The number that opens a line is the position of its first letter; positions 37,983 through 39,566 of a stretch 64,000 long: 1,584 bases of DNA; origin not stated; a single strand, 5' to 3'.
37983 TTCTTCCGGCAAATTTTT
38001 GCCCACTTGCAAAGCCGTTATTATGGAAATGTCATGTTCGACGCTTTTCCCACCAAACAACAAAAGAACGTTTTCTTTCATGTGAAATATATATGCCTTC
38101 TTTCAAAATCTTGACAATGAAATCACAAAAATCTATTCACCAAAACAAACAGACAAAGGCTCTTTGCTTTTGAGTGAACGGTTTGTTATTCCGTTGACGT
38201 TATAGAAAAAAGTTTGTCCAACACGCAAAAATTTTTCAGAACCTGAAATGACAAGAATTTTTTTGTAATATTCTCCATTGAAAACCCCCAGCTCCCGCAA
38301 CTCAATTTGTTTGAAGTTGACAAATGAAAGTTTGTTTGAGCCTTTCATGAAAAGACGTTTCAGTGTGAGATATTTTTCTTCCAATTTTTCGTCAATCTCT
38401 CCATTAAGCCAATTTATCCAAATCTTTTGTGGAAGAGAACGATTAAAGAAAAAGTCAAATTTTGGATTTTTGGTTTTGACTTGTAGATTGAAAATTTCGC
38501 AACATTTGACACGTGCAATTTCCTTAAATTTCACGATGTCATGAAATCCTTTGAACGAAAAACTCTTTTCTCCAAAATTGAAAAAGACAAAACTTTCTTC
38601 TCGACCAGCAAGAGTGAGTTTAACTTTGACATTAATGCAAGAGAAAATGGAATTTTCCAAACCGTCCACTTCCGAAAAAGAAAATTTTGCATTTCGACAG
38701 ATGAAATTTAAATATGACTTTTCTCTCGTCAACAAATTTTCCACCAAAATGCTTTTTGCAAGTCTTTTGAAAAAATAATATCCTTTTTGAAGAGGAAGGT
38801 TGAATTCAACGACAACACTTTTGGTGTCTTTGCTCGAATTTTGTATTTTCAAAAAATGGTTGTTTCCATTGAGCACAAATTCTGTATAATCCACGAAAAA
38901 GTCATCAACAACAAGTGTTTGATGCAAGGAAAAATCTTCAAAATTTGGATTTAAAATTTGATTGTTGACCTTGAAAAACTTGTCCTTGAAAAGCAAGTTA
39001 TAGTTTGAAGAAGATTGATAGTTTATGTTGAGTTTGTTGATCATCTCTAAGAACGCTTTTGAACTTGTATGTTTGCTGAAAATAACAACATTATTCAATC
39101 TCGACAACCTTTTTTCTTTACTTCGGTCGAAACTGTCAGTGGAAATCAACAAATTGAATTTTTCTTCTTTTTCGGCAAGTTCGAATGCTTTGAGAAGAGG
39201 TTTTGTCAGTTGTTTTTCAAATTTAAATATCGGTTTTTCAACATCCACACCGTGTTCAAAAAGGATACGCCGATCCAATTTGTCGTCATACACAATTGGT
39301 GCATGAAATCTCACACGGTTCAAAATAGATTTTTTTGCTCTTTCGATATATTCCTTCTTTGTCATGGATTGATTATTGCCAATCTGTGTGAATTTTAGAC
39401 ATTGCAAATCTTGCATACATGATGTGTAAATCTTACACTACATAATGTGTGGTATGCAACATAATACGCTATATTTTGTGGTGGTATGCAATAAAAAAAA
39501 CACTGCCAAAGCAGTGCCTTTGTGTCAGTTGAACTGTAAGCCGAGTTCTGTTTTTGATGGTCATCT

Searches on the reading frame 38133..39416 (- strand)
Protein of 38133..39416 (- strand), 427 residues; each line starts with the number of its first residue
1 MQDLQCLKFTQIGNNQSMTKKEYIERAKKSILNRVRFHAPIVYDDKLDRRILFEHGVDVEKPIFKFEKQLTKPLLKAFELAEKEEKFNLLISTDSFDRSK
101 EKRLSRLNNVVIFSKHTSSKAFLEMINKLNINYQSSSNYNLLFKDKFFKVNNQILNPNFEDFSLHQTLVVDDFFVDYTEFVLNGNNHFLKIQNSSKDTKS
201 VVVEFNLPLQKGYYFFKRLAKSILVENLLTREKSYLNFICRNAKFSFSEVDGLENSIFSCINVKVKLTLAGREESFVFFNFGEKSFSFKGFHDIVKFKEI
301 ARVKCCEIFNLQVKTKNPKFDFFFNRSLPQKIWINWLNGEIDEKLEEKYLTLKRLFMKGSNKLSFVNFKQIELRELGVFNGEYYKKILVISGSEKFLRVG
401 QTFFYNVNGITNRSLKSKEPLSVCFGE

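Call 3: search_protein_families(library=pfam, proteins=[window:38133-39416:-], max_evalue=1)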
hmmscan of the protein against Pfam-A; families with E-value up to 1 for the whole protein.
window:38133-39416:- (427 aa): 0 families

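Call 4: search_protein_families(library=ncbifam, proteins=[window:38133-39416:-], max_evalue=1)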
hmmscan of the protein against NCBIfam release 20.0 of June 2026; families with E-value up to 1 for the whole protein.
window:38133-39416:- (427 aa): 2 families
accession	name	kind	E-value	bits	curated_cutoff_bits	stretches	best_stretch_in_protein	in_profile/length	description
NF038223.1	IcmN_DotK_IVB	equivalog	0.032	13.9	250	1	23-68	100-145/164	type IVB secretion system protein IcmN/DotK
NF038076.1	fam_STM4015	hypoth_equivalog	0.11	11.6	275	1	335-382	84-131/290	STM4015 family protein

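Call 8: search_protein_families(library=padloc, proteins=[window:38133-39416:-], max_evalue=1)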
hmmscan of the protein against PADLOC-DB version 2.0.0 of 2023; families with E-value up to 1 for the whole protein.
window:38133-39416:- (427 aa): 0 families
